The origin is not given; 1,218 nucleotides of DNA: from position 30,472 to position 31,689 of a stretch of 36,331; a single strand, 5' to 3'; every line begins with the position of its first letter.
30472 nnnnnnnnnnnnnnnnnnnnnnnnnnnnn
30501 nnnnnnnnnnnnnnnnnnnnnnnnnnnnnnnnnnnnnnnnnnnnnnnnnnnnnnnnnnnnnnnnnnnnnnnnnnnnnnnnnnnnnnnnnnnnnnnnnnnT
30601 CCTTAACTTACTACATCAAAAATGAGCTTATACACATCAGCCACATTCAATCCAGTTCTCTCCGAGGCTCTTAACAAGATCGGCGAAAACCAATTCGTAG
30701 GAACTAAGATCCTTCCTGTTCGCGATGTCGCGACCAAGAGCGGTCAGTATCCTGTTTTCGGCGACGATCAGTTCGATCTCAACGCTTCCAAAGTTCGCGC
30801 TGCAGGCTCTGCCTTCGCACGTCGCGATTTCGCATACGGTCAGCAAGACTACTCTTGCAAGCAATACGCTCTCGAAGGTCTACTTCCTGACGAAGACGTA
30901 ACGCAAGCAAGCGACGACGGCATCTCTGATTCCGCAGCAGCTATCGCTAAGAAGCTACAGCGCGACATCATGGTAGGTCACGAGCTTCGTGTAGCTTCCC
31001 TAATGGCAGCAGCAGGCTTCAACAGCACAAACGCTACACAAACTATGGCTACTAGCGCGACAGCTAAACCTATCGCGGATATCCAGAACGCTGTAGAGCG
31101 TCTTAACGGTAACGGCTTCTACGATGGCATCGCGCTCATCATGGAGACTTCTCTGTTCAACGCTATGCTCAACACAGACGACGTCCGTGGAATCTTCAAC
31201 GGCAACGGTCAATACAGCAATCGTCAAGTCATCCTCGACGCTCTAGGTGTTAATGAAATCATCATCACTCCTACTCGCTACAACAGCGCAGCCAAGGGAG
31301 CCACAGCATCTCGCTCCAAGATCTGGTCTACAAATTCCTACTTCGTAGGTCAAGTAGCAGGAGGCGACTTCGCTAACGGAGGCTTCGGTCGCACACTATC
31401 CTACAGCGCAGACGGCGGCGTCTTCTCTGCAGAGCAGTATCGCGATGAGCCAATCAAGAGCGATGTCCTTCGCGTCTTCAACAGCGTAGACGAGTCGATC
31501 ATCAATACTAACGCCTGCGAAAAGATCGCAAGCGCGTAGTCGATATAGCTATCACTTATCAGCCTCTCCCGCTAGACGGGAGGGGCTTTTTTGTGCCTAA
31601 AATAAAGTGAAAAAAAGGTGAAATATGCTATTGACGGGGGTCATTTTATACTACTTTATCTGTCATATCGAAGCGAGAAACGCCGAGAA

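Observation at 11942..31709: Six copies of a ~105-bp conserved promoter + complete 5' leader cassette, each fused to a different orphan gene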

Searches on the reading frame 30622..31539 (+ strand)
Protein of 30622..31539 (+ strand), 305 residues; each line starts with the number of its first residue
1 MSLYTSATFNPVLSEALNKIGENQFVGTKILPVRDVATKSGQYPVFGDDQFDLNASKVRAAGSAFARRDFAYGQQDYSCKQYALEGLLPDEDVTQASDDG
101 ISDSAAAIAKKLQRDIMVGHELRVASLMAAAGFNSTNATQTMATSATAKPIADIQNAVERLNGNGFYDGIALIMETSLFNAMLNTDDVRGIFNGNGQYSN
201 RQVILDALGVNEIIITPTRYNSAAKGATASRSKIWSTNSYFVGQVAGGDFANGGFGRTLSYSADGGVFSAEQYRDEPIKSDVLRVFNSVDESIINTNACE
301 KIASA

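Call 8: search_protein_families(library=phrogs, proteins=[window:30622-31539:+])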
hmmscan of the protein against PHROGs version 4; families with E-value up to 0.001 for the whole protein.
window:30622-31539:+ (305 aa): 3 families
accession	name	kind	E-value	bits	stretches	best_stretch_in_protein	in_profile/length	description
phrog_1005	-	head and packaging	2e-33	117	1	7-295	10-303/315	major head protein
phrog_1650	-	head and packaging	2.7e-05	24.6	1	12-200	28-218/300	major head protein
phrog_29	-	head and packaging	0.00067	19.9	1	136-198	183-246/439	major head protein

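Call 30: find_related_loci(query=window:30622-31539:+, collection=viral_contigs, flank=10000)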
Query window:30622-31539:+ (305 aa) in viral_contigs; peptide patterns used: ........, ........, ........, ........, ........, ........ (x = any residue, [..] = any of these).
29 stretches matched a pattern; 22 encode a relative of the query (tblastn E <= 1e-3); 21 distinct loci.
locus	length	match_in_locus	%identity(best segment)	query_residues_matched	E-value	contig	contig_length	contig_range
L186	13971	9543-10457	99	1-305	0e+0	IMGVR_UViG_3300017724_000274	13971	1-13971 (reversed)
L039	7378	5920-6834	98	1-305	0e+0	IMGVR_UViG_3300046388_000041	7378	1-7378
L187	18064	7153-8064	92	1-304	0e+0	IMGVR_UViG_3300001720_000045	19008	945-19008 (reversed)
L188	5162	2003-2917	90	1-305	0e+0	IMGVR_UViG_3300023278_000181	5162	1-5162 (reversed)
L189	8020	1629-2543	83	1-305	2e-174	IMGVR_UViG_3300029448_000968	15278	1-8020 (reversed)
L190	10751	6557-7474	83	1-305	2e-173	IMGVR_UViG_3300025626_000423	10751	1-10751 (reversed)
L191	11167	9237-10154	83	1-305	2e-173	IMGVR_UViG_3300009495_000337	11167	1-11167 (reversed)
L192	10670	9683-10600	83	1-305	3e-173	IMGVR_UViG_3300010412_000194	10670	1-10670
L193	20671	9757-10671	99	1-305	0e+0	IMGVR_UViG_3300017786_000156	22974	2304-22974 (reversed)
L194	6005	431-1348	83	1-305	2e-175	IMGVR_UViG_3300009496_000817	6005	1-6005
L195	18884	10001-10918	83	1-305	2e-173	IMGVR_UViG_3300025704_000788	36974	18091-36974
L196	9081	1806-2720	82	1-305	8e-169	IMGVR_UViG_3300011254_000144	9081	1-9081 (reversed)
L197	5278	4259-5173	82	1-305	1e-171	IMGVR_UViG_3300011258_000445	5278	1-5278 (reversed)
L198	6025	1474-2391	83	1-305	5e-169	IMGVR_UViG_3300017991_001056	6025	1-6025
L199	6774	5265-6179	82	1-305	3e-168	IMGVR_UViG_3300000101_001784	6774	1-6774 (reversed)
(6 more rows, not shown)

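Call 45: search_dna_similar(query=window:30622-31539:+, collection=phages, mode=protein, max_rows=12, max_evalue=0.001)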
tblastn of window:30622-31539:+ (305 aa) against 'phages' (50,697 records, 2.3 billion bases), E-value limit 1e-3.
Records with a match: 2; places in all: 2; records where one place covers at least 80% of the query: 0.
Best place of each record, by identity: <60% 2.
By first word of the organism name: Leptolyngbya 1; Stenotrophomonas 1.
By host as written in the record: Leptolyngbya boryana 1; Stenotrophomonas maltophilia 1.
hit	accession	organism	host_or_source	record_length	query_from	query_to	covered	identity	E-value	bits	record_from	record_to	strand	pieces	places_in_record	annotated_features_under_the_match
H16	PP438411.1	Leptolyngbya phage Lsp-JY19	Leptolyngbya boryana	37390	2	161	52%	28.5%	7e-4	47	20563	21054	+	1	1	major capsid protein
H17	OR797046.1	Stenotrophomonas phage vB_SmaS_Bhz63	Stenotrophomonas maltophilia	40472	10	178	55%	24.6%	6e-5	50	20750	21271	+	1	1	major head protein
